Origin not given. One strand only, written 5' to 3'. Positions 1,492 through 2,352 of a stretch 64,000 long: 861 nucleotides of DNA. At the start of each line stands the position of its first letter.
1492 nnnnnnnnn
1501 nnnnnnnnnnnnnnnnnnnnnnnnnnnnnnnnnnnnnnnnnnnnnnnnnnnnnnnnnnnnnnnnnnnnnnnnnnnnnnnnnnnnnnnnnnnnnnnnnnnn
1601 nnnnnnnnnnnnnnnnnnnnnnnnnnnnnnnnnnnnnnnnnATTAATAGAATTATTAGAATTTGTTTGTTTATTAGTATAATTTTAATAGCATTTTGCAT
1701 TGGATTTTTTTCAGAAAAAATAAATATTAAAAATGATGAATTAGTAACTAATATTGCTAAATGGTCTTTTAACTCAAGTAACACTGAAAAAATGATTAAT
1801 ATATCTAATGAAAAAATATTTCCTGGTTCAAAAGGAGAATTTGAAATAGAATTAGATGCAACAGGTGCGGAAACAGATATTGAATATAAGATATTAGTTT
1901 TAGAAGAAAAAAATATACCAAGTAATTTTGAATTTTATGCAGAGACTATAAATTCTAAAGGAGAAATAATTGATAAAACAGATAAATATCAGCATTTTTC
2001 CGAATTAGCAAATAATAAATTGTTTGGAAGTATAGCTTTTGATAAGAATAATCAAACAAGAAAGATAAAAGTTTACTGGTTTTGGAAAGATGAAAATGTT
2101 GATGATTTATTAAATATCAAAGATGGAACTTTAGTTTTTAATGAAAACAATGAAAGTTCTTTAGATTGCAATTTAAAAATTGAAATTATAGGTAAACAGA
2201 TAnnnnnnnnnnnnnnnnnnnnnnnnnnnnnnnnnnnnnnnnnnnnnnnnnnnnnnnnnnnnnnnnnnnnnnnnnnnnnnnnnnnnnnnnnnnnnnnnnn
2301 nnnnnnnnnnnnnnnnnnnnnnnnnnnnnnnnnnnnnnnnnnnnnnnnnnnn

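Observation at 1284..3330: TasA/camelysin-like secreted-protein cluster behind a 350-nt leader with a repeated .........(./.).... motif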

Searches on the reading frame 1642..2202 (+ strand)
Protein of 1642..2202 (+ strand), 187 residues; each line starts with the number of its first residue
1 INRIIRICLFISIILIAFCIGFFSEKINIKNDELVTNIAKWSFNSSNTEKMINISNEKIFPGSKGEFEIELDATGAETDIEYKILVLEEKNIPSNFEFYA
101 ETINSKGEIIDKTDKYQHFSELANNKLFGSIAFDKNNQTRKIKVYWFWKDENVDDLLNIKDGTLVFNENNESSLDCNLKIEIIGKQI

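Call 3: search_protein_families(library=pfam, proteins=[window:1642-2202:+], max_evalue=1)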
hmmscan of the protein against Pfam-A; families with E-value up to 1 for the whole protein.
window:1642-2202:+ (187 aa): 2 families
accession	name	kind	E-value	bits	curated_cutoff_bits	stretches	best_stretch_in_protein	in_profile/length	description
PF07472.16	PA-IIL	-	0.0089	16.8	21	1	34-90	26-80/107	Fucose-binding lectin II (PA-IIL)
PF20447.3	DUF6704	-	0.18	12.4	27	1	11-30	15-34/68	Family of unknown function (DUF6704)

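Call 4: search_protein_families(library=ncbifam, proteins=[window:1642-2202:+], max_evalue=1)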
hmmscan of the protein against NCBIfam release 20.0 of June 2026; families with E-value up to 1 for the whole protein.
window:1642-2202:+ (187 aa): 1 family
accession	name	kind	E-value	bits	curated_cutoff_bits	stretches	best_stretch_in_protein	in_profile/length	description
NF041240.1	YebF_not_Cmi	equivalog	0.0092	15.9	110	1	26-86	40-104/114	protein YebF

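Call 8: find_homologous_proteins(query=window:1642-2202:+, max_evalue=0.01)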
Query window:1642-2202:+ (187 aa): 10 proteins with E <= 0.01 among 126 candidates.
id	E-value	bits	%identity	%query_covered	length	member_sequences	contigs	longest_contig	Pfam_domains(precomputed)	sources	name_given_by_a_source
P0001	4.2e-108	377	99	96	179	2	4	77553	-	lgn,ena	-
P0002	1.2e-58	216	67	82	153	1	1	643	-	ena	-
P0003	2.6e-56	208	76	72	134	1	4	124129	-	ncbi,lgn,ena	-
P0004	1.2e-53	200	74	72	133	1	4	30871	-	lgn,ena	-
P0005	1.8e-53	199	75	68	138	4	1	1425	-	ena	-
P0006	5.9e-49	184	53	89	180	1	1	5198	-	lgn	-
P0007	7.2e-46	174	51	89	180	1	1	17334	-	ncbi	-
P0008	1.1e-40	157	63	68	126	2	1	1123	-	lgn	-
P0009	2.2e-35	140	52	80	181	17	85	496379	-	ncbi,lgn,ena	-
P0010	9.1e-30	122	41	98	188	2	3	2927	-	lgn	-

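Call 10: find_related_loci(query=A1, collection=genome_contigs, flank=6000)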
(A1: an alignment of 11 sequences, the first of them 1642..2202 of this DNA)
Query A1 (187 aa) in genome_contigs; peptide patterns used: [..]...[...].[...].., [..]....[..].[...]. (x = any residue, [..] = any of these).
341 stretches matched a pattern; 6 encode a relative of the query (tblastn E <= 1e-3); 6 distinct loci.
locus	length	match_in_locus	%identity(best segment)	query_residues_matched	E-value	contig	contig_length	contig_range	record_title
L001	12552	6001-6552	69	1-187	2e-76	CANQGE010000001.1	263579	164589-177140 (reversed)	MAG: uncultured Clostridia bacterium isolate Lapin-005__bin45 genome assembly, contig: Lapin-005__NODE_7_length_263579_c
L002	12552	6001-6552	70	1-187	1e-75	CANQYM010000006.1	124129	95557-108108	MAG: uncultured Clostridia bacterium isolate Lapin-015__bin83 genome assembly, contig: Lapin-015__NODE_85_length_124129_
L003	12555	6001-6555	60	1-187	1e-67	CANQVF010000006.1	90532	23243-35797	MAG: uncultured Clostridia bacterium isolate Lapin-032__bin102 genome assembly, contig: Lapin-032__NODE_414_length_90532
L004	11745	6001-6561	41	3-186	2e-46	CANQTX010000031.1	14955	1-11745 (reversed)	MAG: uncultured Clostridia bacterium isolate Lapin-008__bin86 genome assembly, contig: Lapin-008__NODE_4302_length_14955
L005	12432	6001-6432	52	38-187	1e-38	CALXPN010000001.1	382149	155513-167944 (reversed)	MAG: uncultured Clostridia bacterium isolate BRZ_BB__bin97 genome assembly, contig: BRZ_BB__NODE_7_length_382149_cov_25.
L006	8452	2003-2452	31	3-151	2e-15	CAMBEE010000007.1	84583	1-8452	MAG: uncultured Clostridium sp. isolate SRR17382094_bin.19_metaWRAP_v1.3_MAG genome assembly, contig: ERZ10544646.141, w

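Call 19: find_encoding_contigs(protein=P0009, flank=4000, max_places=10)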
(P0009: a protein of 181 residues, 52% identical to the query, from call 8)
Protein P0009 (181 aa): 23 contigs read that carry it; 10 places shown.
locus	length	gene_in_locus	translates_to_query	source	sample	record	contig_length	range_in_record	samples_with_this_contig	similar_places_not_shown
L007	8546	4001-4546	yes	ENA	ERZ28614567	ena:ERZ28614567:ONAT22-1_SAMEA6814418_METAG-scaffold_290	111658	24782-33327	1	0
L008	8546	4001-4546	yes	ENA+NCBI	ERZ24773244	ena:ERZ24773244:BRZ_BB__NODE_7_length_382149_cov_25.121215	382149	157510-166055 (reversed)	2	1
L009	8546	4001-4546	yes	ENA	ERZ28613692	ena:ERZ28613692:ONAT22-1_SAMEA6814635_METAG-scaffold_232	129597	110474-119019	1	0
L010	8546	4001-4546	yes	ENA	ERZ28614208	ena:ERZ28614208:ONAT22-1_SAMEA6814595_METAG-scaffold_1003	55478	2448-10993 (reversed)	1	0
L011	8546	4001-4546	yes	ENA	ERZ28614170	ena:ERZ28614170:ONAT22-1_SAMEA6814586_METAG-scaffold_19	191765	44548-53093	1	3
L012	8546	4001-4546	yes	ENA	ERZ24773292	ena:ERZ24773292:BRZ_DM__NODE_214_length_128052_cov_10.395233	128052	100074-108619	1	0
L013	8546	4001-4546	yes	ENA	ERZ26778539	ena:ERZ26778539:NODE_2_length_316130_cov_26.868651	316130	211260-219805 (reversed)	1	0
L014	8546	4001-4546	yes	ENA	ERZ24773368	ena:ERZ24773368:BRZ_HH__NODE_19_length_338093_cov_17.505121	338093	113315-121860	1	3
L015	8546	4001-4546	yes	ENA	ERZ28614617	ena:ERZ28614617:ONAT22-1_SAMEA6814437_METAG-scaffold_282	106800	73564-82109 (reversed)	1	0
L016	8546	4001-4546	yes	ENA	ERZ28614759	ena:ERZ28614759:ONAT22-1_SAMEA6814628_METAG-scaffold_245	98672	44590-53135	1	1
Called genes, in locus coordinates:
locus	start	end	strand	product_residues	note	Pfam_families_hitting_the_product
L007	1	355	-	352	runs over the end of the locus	-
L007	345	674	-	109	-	-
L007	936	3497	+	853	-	PF11897:DUF3417, PF00343:Phosphorylase, PF28476:GlgP_C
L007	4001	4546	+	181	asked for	-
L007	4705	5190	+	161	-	-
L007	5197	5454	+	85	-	-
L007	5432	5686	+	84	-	-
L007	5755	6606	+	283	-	PF00004:AAA (faint), PF03780:Asp23 (weak)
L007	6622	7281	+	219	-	PF02224:Cytidylate_kin, PF13189:Cytidylate_kin2 (weak), PF13238:AAA_18 (weak), PF13207:AAA_17 (faint)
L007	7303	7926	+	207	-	PF01553:Acyltransferase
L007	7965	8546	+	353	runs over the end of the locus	PF20990:DUF2207_C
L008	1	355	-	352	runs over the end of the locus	-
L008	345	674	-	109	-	-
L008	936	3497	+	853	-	PF11897:DUF3417, PF00343:Phosphorylase, PF28476:GlgP_C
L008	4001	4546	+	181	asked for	-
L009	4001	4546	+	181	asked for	-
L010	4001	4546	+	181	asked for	-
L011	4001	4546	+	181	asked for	-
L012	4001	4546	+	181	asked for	-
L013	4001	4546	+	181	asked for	-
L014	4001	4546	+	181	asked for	-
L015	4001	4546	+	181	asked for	-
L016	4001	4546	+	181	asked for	-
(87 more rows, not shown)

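Call 20: find_encoding_contigs(protein=P0007, flank=4000, max_places=4)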
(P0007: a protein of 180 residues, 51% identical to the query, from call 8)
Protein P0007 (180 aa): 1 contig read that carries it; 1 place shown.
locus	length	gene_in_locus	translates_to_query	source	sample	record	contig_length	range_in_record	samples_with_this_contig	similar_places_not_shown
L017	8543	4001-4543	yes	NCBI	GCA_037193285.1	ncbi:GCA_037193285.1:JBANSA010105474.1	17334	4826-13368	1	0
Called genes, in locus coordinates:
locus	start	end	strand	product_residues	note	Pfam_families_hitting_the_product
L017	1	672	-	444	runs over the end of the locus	-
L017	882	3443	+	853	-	PF11897:DUF3417, PF00343:Phosphorylase, PF28476:GlgP_C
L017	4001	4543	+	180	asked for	-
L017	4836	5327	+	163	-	-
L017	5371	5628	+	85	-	-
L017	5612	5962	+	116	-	-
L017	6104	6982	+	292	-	PF03780:Asp23 (weak)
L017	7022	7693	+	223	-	PF02224:Cytidylate_kin, PF13238:AAA_18 (weak), PF13207:AAA_17 (faint)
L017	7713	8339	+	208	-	PF03279:Lip_A_acyltrans (weak), PF01553:Acyltransferase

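Call 21: find_encoding_contigs(protein=P0006, flank=4000, max_places=4)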
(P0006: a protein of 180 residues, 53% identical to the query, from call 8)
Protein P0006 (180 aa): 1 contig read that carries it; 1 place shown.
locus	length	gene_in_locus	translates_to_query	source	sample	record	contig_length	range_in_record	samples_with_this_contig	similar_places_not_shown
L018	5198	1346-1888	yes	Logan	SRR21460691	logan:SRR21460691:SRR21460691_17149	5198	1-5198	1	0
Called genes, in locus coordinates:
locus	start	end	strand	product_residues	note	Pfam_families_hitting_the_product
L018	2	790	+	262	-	?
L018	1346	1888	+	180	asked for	-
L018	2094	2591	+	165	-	-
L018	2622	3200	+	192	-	-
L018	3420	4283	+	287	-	PF03780:Asp23 (weak)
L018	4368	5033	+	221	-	PF02224:Cytidylate_kin, PF13238:AAA_18 (faint), PF13207:AAA_17 (faint)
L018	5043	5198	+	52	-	?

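Call 22: find_encoding_contigs(protein=P0010, flank=4000, max_places=4)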
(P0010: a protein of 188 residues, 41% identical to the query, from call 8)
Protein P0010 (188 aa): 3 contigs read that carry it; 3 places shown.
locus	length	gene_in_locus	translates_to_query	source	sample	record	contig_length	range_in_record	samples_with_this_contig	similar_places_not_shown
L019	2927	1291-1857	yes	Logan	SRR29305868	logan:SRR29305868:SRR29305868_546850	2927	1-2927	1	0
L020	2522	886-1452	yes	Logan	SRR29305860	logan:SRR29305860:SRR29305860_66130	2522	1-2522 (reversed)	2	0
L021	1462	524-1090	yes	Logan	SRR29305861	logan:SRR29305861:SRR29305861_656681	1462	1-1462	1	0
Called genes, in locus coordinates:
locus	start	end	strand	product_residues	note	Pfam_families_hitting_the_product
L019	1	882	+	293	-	?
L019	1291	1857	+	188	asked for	-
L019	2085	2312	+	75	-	-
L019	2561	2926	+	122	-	?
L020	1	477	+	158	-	?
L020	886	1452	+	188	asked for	-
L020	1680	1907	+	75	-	-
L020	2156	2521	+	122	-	?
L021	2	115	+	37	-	?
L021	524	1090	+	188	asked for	-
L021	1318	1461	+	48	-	?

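Call 28: search_solved_structures(query=A1, max_evalue=10, show_alignments=2)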
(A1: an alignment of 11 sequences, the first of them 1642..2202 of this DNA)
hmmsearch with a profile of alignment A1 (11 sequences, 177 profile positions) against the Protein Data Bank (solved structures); distinct sequences matched with E-value up to 10: 21.
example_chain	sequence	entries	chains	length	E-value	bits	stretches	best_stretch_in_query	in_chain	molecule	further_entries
8cle_E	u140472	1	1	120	0.017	18.2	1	85-134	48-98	Stathmin-4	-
8clc_E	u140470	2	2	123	0.017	18.2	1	85-136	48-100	Stathmin-4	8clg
8clb_E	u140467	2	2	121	0.019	18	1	85-135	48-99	Stathmin-4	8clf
9ixb_E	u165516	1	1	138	0.07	16.2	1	86-135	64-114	Stathmin-4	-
7e4p_E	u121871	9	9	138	0.078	16.1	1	86-135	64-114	Stathmin-4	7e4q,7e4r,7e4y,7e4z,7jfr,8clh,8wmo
5jcb_E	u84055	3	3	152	0.078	16.1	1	86-139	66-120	Stathmin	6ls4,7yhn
7l05_E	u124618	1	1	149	0.081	16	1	86-138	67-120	Stathmin-4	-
5gon_E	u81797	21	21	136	0.089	15.9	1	86-134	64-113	Stathmin-4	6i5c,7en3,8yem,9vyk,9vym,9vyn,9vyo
8riw_E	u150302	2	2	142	0.11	15.6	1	86-136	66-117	Stathmin-4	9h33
3ut5_E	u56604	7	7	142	0.11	15.6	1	86-136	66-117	Stathmin-4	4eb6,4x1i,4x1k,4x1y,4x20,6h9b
1sa0_E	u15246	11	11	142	0.11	15.6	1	86-136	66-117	Stathmin 4 | RB3 STATHMIN-LIKE DOMAIN 4 | Stathmin-4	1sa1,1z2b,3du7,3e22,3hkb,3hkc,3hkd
5kx5_E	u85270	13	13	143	0.11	15.6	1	86-136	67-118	Stathmin-4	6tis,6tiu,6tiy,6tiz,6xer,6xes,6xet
3ryc_E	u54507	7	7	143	0.11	15.6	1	86-136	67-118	Stathmin-4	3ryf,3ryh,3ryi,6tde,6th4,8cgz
4i4t_E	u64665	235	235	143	0.11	15.6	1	86-136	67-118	Stathmin-4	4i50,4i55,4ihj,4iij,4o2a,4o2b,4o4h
4yj2_E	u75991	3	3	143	0.11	15.6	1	86-136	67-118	Stathmin-4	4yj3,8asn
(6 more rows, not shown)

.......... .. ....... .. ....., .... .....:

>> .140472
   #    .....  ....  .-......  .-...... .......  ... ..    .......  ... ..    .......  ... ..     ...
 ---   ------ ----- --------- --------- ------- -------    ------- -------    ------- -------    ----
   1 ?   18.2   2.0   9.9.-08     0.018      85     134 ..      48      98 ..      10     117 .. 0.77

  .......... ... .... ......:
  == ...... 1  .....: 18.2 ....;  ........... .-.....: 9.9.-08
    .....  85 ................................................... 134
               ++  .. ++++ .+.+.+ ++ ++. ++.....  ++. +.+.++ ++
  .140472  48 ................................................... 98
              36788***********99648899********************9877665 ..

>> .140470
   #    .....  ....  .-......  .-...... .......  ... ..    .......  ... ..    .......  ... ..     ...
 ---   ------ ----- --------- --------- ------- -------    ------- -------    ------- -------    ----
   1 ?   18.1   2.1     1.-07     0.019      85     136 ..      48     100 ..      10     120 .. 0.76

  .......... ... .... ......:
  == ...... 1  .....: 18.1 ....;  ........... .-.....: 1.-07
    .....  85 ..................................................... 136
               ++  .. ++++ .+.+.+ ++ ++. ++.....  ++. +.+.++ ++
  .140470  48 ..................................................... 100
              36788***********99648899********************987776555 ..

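Call 32: search_protein_representatives(alignment_id=A1)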
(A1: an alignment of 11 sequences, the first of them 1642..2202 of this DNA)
Query: 11 sequences, 177 profile positions. Proteins with E-value up to 0.001 (for the whole library): 676; up to 1e-10: 115; up to 1e-30: 10. The best 150 are listed.
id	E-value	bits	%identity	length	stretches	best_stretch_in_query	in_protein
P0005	2.8e-63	229.3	-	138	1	44-171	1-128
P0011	2.5e-61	222.9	-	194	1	2-176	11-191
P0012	1.9e-60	220.0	-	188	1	2-177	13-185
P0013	9.9e-53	194.9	-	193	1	2-177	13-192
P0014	6.6e-52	192.2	-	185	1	1-177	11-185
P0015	1.9e-48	180.9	-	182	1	6-177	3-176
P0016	9.0e-45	169.0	-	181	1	2-176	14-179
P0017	1.1e-43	165.5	-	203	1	3-177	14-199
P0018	8.0e-38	146.3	-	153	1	60-176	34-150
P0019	7.3e-31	123.7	-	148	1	45-176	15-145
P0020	6.2e-28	114.1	-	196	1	2-176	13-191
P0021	8.6e-26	107.2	-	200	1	3-176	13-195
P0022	1.5e-25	106.4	-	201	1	3-176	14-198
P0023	3.6e-22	95.3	-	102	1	1-89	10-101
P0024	4.4e-21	91.8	-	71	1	1-68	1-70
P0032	2.0e-18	83.2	-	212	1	3-176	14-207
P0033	2.0e-18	83.1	-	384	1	3-176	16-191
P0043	1.6e-16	77.0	-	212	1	3-176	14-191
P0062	3.4e-14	69.4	-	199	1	3-177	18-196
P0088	2.4e-12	63.4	-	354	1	2-176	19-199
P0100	1.0e-11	61.3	-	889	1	4-145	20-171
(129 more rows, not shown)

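Call 34: search_protein_families(library=pfam, alignment_id=A3, max_evalue=0.01)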
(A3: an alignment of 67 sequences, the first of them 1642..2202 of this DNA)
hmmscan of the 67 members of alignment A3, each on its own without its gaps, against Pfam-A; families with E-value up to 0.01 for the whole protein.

A. member 1, window:1642-2202:+ (187 aa): 1 family
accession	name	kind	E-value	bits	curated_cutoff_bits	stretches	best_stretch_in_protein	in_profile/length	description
PF07472.16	PA-IIL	-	0.0089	16.8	21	0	34-90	26-80/107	Fucose-binding lectin II (PA-IIL)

B. families by the number of members that match (of 67 scanned): 17 families
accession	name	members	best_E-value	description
PF13786.12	DUF4179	2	0.0025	Domain of unknown function (DUF4179)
PF06355.19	Aegerolysin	2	0.0049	Aegerolysin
PF07610.17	DUF1573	2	0.0069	Protein of unknown function (DUF1573)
PF13554.12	Phage_tail_terminator_5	1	0.00017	Phage tail terminator protein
PF15820.10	ECSCR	1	0.00053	Endothelial cell-specific chemotaxis regulator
PF20677.3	Herpes_gp350_C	1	0.00074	Herpesvirus envelope glycoprotein gp350 N-terminal C domain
PF18815.6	AFP_2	1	0.00098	Bacterial antifreeze protein repeat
PF22544.2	HYDIN_VesB_CFA65-like_Ig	1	0.001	HYDIN/CFA65/VesB-like, Ig-like domain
PF12068.14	PH_RBD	1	0.0036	Rab-binding domain (RBD)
PF05695.17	Ycf2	1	0.0046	Ycf2 family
PF12698.13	ABC2_membrane_3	1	0.0068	ABC-2 family transporter protein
PF21766.3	Dit_C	1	0.0078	Dit, C-terminal domain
PF23495.1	YbgU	1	0.0083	YbgU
PF07472.16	PA-IIL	1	0.0089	Fucose-binding lectin II (PA-IIL)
PF11178.13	DUF2963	1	0.0089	Protein of unknown function (DUF2963)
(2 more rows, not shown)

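Call 35: search_solved_structures(query=A3, max_evalue=10, show_alignments=2)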
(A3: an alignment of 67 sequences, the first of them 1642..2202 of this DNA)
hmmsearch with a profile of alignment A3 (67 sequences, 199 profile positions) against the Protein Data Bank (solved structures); distinct sequences matched with E-value up to 10: 0.

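Call 37: search_protein_families(library=pfam, proteins=[L004:6778-7269:+, L004:7256-7762:+, L004:7817-8050:+, L004:8147-9319:+, L004:5986-6573:+, L004:9420-11723:-], max_evalue=0.01)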
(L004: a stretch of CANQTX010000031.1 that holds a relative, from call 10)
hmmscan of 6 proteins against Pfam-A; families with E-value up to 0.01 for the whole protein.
L004:6778-7269:+ (164 aa): 1 family
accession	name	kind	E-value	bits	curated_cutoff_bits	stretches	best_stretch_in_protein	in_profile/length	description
PF00717.28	Peptidase_S24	-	0.0025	18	23.3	1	41-78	37-74/116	Peptidase S24-like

L004:7256-7762:+ (169 aa): 0 families

L004:7817-8050:+ (78 aa): 0 families

L004:8147-9319:+ (391 aa): 0 families

L004:5986-6573:+ (196 aa): 0 families

L004:9420-11723:- (767 aa): 1 family
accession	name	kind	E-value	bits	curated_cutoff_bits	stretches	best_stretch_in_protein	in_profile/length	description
PF07538.16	ChW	-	1.3e-16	60.5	22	2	108-129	14-35/35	Clostridial hydrophobic W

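Call 38: search_protein_families(library=ncbifam, proteins=[L004:6778-7269:+, L004:5986-6573:+, L004:7256-7762:+, L004:8147-9319:+], max_evalue=0.01)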
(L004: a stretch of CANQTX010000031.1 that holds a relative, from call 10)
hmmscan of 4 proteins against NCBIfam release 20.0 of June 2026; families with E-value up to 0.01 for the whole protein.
L004:6778-7269:+ (164 aa): 3 families
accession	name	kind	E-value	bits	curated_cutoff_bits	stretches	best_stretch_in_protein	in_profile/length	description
TIGR02228.1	sigpep_I_arch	equivalog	2.1e-18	66.7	51.85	1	8-149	4-148/158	signal peptidase I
NF046067.1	SigPepSipWBacil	equivalog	6.9e-14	51.8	190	1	3-116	4-123/189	signal peptidase I SipW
TIGR02227.1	sigpep_I_bact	equivalog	1.3e-06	28.4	47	1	32-110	13-97/162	signal peptidase I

L004:5986-6573:+ (196 aa): 0 families

L004:7256-7762:+ (169 aa): 1 family
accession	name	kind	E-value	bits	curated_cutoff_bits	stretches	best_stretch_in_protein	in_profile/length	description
TIGR02896.1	spore_III_AF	equivalog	0.0034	17.7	61.3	1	8-64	13-70/106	stage III sporulation protein AF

L004:8147-9319:+ (391 aa): 0 families

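Call 41: find_encoding_contigs(protein=P0032, flank=5000, max_places=3)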
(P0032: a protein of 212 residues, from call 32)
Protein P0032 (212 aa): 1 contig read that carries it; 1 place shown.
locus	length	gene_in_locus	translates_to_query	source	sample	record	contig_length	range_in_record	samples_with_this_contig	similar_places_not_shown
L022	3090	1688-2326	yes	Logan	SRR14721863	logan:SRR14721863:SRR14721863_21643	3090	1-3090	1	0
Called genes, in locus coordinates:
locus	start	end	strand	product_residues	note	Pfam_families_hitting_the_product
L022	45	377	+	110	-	PF13475:DUF4116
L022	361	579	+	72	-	PF13475:DUF4116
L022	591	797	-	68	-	-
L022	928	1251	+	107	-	PF12844:HTH_19, PF13560:HTH_31, PF01381:HTH_3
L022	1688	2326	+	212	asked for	-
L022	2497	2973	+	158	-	-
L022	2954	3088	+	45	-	?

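Call 42: find_encoding_contigs(protein=P0062, flank=5000, max_places=3)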
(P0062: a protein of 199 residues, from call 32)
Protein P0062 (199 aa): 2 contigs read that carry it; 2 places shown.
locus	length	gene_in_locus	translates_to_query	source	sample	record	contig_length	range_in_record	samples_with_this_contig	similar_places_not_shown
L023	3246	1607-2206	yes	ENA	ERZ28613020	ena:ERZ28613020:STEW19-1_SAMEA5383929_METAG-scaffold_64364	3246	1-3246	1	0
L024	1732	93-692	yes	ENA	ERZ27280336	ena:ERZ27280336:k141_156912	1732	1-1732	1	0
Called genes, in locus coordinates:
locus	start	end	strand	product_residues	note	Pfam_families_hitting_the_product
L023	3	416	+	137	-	?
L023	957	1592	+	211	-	PF04203:Sortase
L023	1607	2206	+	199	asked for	-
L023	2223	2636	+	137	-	-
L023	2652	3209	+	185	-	-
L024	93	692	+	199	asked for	-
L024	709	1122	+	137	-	-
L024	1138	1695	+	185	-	-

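Call 44: predict_structure(alignment_id=A3)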
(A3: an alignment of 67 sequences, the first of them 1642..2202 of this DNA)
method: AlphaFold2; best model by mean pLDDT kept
length: 187 residues; sequences in the alignment: 67
mean_pLDDT: 84.8   pTM: 0.69
mean pLDDT of the five models: 84.8, 83.9, 83.5, 83.4, 81.4
residues with pLDDT >= 90: 107; 70-90: 44; 50-70: 27; < 50: 9
segments of 3 or more residues with pLDDT < 50: 33-36
pLDDT, mean of each block of 10 residues (from residue 1): 94 96 66 54 74 59 91 94 94 92 97 97 98 93 94 66 78 83 92
secondary structure, 60 per line:
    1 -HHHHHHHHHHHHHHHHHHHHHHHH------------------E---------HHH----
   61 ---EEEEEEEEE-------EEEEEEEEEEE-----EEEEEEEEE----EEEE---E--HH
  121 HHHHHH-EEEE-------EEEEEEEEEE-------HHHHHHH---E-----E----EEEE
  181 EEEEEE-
elements in order: H2-25 E64-72 E80-90 E96-104 E109-112 H119-126 E128-131 E139-148 H156-162 E177-186
